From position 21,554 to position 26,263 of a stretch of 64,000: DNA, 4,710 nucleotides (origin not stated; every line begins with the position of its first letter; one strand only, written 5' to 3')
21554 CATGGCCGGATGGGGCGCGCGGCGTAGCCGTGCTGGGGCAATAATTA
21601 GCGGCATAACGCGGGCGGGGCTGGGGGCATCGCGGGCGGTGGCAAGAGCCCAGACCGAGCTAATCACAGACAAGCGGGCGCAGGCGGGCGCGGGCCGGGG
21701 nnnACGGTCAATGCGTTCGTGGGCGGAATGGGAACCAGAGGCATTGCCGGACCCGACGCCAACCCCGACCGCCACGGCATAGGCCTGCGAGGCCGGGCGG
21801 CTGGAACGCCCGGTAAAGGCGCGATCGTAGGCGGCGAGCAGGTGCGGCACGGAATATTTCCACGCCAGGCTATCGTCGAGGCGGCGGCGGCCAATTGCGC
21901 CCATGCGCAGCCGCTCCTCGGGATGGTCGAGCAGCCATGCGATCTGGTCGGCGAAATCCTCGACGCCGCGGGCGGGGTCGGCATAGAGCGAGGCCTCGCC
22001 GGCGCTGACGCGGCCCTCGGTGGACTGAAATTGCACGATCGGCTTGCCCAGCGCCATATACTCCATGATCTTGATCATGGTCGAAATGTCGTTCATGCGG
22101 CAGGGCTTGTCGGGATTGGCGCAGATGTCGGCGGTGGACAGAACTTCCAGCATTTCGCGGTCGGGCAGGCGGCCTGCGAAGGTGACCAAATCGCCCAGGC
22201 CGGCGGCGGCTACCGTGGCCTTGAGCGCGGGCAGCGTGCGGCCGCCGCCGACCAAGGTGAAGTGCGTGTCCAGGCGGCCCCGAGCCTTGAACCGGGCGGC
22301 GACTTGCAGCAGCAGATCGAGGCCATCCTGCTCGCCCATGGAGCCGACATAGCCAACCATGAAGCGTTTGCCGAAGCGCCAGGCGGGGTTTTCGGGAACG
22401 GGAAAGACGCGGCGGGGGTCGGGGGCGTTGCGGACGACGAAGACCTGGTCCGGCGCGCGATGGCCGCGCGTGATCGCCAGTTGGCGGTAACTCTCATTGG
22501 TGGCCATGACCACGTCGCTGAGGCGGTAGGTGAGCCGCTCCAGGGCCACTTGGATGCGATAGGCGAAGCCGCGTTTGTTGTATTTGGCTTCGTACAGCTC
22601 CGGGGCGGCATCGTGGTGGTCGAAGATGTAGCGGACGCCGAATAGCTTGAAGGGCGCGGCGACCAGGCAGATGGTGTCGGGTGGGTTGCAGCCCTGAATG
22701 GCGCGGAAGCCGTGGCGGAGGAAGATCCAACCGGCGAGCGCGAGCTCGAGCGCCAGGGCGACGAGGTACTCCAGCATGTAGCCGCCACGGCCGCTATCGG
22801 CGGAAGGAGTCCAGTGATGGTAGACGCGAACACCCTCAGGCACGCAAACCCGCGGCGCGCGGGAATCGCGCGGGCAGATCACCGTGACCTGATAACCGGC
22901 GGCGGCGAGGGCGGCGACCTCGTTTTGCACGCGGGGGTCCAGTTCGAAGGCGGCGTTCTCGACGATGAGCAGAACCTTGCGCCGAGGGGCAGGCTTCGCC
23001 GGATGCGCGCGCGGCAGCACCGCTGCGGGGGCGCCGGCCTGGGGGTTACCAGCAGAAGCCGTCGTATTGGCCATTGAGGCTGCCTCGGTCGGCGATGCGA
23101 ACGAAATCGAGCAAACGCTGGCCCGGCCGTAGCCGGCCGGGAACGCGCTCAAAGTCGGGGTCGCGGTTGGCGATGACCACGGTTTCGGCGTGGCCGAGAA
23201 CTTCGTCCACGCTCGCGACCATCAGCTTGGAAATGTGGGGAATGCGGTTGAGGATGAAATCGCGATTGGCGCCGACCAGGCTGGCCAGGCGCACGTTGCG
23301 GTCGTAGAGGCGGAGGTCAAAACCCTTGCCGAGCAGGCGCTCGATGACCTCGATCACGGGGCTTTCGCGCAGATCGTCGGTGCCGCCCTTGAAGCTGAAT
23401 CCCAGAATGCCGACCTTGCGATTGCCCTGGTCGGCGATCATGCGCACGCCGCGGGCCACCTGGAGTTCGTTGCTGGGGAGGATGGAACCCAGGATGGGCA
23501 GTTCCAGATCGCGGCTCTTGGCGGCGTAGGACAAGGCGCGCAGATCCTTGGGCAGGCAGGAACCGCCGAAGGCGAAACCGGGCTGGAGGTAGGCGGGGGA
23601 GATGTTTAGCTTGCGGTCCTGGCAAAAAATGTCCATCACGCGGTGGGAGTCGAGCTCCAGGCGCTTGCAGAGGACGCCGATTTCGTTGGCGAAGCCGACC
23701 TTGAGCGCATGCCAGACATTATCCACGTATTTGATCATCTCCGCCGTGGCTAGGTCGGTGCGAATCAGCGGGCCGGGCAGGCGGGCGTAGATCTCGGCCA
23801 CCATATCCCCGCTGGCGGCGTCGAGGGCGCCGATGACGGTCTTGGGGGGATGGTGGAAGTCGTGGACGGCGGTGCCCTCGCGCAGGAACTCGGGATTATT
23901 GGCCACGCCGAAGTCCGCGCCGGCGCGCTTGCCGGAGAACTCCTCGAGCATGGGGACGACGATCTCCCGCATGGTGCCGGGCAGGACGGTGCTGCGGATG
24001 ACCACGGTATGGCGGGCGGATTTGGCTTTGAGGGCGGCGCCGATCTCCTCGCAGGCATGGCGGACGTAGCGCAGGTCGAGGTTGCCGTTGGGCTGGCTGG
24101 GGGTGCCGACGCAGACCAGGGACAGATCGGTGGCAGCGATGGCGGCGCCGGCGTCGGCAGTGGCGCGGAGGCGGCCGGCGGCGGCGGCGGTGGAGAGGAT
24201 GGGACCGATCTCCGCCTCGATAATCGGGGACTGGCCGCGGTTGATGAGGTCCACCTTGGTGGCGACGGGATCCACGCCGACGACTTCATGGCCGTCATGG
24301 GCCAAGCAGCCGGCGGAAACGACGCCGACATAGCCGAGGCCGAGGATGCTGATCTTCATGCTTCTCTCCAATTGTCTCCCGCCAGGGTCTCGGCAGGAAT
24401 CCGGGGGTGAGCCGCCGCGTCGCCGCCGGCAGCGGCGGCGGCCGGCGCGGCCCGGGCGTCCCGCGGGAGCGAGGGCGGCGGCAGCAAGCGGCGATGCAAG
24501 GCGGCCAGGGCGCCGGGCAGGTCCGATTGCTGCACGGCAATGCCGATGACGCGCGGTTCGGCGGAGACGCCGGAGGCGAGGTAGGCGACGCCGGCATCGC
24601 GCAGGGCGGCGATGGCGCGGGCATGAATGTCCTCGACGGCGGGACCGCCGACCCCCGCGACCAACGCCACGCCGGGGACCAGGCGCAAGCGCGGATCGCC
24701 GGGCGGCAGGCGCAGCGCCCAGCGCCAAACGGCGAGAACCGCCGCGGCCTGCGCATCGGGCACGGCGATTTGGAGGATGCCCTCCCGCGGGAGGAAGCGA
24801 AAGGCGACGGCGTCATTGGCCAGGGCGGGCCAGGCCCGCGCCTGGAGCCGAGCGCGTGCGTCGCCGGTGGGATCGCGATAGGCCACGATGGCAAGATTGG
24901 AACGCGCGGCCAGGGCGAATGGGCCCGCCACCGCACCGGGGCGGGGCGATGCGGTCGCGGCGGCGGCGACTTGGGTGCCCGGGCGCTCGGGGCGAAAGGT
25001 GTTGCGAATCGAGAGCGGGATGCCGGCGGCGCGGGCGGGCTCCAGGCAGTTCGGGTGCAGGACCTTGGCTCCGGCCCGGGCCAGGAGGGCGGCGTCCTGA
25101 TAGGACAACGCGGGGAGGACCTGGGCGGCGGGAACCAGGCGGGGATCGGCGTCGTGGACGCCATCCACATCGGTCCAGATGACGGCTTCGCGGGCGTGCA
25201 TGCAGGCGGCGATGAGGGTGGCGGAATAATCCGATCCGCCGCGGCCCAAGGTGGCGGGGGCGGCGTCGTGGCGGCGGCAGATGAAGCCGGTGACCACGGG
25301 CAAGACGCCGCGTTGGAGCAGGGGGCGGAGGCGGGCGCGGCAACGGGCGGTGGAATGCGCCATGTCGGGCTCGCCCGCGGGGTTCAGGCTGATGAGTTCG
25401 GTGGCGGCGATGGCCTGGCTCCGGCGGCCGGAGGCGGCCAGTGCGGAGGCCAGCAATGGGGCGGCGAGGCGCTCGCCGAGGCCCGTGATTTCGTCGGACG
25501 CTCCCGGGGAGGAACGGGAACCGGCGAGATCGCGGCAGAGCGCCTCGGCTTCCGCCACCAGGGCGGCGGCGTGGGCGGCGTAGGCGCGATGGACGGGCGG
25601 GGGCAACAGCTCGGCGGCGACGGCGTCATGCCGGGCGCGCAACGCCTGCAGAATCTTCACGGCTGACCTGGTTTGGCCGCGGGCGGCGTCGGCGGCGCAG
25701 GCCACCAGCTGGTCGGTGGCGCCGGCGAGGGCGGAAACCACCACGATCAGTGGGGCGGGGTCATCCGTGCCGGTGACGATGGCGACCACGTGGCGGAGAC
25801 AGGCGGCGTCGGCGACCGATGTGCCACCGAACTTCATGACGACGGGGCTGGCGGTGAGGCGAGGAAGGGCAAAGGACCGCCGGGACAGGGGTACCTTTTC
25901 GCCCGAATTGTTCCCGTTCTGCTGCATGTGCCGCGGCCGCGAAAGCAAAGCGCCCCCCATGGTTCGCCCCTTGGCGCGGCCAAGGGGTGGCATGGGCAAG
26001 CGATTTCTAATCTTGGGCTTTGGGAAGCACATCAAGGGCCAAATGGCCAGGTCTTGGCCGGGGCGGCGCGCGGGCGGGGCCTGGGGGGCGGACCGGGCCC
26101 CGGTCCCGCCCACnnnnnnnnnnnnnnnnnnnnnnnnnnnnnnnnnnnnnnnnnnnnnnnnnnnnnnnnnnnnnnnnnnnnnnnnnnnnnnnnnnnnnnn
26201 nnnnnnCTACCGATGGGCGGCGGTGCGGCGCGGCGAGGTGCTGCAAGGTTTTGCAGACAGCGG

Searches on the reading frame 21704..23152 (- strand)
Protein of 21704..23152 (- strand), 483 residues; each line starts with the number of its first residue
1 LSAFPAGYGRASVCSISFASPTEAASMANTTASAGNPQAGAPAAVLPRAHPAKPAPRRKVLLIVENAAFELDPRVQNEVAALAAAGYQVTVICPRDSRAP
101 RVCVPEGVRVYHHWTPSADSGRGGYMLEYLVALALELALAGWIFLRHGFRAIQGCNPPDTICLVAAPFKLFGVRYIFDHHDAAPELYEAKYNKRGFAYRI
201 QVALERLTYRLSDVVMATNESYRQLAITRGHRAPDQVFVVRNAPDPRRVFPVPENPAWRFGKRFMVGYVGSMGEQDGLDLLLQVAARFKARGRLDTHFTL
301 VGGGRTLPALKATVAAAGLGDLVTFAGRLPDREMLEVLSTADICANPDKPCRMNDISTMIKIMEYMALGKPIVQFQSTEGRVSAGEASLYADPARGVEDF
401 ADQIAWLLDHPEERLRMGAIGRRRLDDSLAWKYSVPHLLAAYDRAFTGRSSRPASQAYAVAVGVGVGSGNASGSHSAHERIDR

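Call 8: search_protein_families(library=pfam, proteins=[window:21704-23152:-], max_evalue=0.001)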
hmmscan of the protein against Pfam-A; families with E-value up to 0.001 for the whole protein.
window:21704-23152:- (483 aa): 5 families
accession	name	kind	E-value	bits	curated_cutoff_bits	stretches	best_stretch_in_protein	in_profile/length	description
PF13692.12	Glyco_trans_1_4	-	1.1e-20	74.8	27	1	265-409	3-141/142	Glycosyl transferases group 1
PF13579.12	Glyco_trans_4_4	-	2.1e-19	70.8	29.7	1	74-242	6-157/158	Glycosyl transferase 4-like domain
PF00534.26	Glycos_transf_1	-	2.6e-16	60.1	26.4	1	261-423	13-171/172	Glycosyl transferases group 1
PF13439.12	Glyco_transf_4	-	7.8e-11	42.7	28.5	1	76-247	9-169/170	Glycosyltransferase Family 4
PF13524.12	Glyco_trans_1_2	-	1.4e-07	32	25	1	311-432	16-136/144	Glycosyl transferase-like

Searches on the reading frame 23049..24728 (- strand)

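Call 8: search_protein_families(library=pfam, proteins=[window:23049-24728:-], max_evalue=0.001)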
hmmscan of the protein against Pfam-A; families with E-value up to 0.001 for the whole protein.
window:23049-24728:- (560 aa): 3 families
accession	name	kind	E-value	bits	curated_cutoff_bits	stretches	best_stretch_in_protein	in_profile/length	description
PF03721.20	UDPG_MGDP_dh_N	-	2.4e-54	184.2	27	1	124-313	1-187/187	UDP-glucose/GDP-mannose dehydrogenase family, NAD binding domain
PF00984.24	UDPG_MGDP_dh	-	9.6e-28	96.6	25.4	1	328-421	2-93/94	UDP-glucose/GDP-mannose dehydrogenase family, central domain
PF03720.21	UDPG_MGDP_dh_C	-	4.2e-13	50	30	1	440-529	1-80/103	UDP-glucose/GDP-mannose dehydrogenase family, UDP binding domain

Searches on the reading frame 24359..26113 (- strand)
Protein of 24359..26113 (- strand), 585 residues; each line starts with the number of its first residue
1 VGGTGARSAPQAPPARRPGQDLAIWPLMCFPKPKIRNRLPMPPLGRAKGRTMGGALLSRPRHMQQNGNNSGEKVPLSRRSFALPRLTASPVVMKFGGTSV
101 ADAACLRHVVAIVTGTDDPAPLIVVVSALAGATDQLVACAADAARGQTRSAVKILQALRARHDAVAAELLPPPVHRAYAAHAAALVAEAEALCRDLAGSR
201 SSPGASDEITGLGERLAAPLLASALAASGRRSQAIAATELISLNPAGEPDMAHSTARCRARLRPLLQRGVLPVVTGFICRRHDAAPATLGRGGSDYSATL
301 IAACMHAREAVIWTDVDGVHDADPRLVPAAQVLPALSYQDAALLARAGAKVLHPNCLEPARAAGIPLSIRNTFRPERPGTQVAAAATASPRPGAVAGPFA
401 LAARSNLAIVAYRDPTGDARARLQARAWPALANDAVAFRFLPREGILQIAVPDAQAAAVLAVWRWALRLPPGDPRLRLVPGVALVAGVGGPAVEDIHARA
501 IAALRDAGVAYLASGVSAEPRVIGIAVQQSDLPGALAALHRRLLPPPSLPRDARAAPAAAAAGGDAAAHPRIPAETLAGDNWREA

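Call 8: search_protein_families(library=pfam, proteins=[window:24359-26113:-], max_evalue=0.001)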
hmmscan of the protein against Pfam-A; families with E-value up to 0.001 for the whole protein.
window:24359-26113:- (585 aa): 1 family
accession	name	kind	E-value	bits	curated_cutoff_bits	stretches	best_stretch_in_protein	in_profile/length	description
PF00696.33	AA_kinase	-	1.4e-46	159.5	24.9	1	91-371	3-234/234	Amino acid kinase family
